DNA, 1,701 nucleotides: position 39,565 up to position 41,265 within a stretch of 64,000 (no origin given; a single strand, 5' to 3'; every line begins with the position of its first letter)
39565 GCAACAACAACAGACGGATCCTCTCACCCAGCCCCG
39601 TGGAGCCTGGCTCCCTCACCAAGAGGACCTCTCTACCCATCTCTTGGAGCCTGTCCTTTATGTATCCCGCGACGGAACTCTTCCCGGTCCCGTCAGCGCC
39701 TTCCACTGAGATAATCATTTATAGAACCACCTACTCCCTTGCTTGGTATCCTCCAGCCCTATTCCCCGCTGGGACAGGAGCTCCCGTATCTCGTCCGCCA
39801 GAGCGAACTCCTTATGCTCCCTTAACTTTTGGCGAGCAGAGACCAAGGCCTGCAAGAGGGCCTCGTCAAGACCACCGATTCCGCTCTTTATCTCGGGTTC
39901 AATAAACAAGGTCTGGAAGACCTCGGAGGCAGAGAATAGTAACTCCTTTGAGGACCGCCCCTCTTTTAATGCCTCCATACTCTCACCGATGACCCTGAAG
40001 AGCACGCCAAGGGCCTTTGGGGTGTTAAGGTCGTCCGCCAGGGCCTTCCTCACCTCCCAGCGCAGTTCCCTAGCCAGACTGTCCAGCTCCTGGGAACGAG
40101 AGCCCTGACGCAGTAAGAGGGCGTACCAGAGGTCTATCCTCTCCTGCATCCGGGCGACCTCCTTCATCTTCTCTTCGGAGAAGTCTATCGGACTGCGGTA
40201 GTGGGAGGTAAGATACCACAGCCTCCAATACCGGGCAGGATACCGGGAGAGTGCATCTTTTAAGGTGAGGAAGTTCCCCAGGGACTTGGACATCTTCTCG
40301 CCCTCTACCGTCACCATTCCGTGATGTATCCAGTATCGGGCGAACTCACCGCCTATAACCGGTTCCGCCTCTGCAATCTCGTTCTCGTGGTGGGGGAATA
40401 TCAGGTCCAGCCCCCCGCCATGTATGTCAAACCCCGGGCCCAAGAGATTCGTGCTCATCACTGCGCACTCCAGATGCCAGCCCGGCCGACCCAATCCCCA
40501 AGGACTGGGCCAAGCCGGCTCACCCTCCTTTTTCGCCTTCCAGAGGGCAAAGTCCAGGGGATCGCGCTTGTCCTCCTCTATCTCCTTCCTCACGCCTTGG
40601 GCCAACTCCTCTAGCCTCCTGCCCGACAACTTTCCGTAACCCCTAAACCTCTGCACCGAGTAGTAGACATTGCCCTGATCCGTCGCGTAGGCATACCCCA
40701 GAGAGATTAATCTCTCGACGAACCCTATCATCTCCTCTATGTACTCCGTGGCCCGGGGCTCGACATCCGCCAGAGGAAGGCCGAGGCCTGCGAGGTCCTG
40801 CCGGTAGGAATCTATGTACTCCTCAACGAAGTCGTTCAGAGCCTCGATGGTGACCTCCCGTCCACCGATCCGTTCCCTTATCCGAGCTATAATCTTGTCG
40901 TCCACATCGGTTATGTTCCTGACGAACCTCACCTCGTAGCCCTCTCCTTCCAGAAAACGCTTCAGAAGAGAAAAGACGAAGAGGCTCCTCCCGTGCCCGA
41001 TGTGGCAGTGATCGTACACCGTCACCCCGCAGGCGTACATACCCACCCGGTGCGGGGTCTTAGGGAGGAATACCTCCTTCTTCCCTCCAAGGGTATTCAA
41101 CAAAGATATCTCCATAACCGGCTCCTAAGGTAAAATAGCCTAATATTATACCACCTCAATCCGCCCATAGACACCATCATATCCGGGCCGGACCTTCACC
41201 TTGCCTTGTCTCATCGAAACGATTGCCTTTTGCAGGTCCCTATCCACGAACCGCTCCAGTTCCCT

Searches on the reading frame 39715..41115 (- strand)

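Call 48: search_protein_families(library=pfam, proteins=[window:39715-41115:-], max_evalue=0.00001)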
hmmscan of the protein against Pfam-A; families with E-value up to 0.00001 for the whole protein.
window:39715-41115:- (466 aa): 3 families
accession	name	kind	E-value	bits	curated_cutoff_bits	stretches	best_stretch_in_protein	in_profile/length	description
PF01406.26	tRNA-synt_1e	-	2.1e-120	402.1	27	1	19-320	5-299/301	tRNA synthetases class I (C) catalytic domain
PF09334.17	tRNA-synt_1g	-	2e-07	30.6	20.1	1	263-318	316-372/391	tRNA synthetases class I (M)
PF09190.17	DALR_2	-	3.2e-07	31.3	22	1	355-403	2-49/57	DALR domain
